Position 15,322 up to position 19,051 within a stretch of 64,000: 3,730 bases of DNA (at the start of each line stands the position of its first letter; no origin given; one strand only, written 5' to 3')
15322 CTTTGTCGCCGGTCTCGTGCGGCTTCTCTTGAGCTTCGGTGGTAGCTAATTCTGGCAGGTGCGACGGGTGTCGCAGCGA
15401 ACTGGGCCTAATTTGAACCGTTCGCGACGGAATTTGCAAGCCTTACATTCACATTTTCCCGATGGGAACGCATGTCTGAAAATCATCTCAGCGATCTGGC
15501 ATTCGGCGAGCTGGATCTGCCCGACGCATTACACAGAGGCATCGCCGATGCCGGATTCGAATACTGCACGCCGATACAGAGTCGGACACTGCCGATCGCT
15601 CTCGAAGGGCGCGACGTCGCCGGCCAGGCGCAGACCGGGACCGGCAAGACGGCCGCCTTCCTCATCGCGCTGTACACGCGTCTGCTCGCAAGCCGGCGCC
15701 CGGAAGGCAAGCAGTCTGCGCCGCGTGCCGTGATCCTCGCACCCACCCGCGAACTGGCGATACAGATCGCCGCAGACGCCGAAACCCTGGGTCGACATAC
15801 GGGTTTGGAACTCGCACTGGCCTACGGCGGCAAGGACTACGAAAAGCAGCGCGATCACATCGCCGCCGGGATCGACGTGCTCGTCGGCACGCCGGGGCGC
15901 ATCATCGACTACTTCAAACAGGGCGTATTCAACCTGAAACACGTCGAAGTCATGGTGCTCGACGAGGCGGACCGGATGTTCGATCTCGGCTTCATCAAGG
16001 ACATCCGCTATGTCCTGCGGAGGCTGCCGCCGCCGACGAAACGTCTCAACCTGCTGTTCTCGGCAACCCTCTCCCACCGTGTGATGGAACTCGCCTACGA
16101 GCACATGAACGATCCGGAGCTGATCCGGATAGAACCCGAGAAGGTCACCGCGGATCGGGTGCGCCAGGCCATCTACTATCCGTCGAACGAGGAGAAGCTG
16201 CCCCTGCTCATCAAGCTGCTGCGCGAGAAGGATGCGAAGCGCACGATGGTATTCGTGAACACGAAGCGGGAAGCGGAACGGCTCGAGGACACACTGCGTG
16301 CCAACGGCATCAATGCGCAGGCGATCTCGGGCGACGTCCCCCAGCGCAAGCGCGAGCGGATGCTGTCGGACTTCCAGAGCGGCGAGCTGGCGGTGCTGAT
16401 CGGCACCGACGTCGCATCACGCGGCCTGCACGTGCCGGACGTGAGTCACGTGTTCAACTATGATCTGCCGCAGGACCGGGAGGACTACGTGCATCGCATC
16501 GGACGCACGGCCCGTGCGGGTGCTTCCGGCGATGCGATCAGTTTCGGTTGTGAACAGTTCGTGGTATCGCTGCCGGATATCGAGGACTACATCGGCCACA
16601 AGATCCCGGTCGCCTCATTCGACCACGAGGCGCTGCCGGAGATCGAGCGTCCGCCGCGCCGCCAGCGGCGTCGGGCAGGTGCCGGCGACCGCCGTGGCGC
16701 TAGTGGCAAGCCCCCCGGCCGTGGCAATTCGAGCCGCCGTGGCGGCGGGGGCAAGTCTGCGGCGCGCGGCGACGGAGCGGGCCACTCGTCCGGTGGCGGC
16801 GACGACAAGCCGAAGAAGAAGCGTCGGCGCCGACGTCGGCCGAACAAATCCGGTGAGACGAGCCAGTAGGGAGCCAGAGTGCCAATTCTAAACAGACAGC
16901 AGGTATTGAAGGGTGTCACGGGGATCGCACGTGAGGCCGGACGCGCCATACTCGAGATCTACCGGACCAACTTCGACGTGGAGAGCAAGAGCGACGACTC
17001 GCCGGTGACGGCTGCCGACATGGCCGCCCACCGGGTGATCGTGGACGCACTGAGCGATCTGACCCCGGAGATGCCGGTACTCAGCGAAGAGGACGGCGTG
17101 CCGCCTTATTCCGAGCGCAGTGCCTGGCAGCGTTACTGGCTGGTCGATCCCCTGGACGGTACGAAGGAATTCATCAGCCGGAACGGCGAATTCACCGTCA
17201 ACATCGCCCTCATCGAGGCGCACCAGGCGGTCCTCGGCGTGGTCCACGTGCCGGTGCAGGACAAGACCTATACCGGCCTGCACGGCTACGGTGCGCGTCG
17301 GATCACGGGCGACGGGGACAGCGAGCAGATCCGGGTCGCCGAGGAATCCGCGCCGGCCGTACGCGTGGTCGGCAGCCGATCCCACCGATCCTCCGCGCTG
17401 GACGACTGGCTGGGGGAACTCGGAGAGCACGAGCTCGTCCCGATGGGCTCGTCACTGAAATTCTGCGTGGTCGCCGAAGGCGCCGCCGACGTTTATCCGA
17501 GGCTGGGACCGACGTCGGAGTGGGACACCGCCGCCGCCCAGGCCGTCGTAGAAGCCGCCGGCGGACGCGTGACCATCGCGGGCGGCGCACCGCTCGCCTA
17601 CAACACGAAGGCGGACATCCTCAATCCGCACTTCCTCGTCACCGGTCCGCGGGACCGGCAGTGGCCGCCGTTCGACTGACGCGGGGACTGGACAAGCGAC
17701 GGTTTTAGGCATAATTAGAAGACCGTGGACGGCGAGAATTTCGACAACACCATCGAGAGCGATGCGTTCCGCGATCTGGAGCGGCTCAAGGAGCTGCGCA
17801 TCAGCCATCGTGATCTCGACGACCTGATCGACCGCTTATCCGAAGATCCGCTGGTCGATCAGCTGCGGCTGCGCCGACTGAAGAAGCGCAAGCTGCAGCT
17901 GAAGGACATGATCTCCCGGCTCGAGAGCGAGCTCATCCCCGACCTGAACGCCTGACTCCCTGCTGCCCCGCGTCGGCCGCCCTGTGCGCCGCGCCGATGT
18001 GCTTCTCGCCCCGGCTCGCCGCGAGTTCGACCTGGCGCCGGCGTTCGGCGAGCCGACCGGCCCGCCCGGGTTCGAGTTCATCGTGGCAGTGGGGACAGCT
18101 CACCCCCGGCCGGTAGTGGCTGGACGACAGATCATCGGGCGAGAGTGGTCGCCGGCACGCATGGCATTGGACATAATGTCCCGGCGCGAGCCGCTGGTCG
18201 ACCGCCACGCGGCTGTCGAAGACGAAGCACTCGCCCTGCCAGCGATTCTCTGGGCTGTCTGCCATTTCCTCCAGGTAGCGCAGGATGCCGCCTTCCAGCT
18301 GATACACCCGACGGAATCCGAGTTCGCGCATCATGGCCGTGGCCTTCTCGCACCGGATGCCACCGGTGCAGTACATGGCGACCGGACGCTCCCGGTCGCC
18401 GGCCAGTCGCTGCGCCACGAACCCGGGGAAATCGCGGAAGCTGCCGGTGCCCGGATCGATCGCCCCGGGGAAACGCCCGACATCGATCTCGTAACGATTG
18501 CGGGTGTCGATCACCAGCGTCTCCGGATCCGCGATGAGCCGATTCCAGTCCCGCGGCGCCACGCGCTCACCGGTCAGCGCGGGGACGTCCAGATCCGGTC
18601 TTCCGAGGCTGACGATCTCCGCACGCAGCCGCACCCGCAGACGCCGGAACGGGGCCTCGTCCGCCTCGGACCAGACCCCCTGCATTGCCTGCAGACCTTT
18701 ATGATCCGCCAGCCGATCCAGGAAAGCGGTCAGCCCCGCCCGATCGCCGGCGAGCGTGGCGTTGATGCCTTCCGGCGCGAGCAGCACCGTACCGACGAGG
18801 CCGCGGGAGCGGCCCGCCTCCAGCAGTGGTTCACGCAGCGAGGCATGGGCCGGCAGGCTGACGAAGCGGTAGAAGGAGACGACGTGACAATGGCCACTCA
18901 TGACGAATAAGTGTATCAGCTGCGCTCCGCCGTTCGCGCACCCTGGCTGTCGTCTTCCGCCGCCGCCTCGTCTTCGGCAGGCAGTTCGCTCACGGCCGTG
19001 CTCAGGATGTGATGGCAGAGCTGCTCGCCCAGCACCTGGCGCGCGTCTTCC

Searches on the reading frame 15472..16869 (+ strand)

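Call 33: search_protein_families(library=pfam, proteins=[window:15472-16869:+], max_evalue=0.00001)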
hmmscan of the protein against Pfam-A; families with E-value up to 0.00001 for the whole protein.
window:15472-16869:+ (465 aa): 2 families
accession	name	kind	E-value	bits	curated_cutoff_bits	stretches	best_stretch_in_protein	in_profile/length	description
PF00270.35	DEAD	-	1.8e-48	164.9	26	1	33-205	1-165/167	DEAD/DEAH box helicase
PF00271.37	Helicase_C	-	4.3e-32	111.1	23.5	1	242-350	2-110/110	Helicase conserved C-terminal domain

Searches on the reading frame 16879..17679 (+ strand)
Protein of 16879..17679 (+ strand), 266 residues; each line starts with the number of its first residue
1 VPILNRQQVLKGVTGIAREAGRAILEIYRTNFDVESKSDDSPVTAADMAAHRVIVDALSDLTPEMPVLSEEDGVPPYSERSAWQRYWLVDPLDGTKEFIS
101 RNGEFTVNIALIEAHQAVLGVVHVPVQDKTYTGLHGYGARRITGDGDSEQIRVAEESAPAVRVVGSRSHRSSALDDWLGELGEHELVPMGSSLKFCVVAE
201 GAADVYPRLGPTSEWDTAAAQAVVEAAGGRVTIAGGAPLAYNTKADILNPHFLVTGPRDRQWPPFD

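Call 33: search_protein_families(library=pfam, proteins=[window:16879-17679:+], max_evalue=0.00001)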
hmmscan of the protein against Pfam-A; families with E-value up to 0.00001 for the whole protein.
window:16879-17679:+ (266 aa): 1 family
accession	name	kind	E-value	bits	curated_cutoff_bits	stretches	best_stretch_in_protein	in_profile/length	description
PF00459.30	Inositol_P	-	1.8e-51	175.7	27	1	6-245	2-249/271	Inositol monophosphatase family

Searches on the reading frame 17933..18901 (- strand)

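Call 33: search_protein_families(library=pfam, proteins=[window:17933-18901:-], max_evalue=0.00001)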
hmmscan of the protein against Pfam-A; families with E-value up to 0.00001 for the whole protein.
window:17933-18901:- (322 aa): 2 families
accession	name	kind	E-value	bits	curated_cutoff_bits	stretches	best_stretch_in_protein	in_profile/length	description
PF17773.7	UPF0176_N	-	1.9e-24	86.3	26.2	1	6-96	2-92/92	UPF0176 acylphosphatase like domain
PF00581.25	Rhodanese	-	1.7e-10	41.7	22.2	1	120-210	6-100/102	Rhodanese-like domain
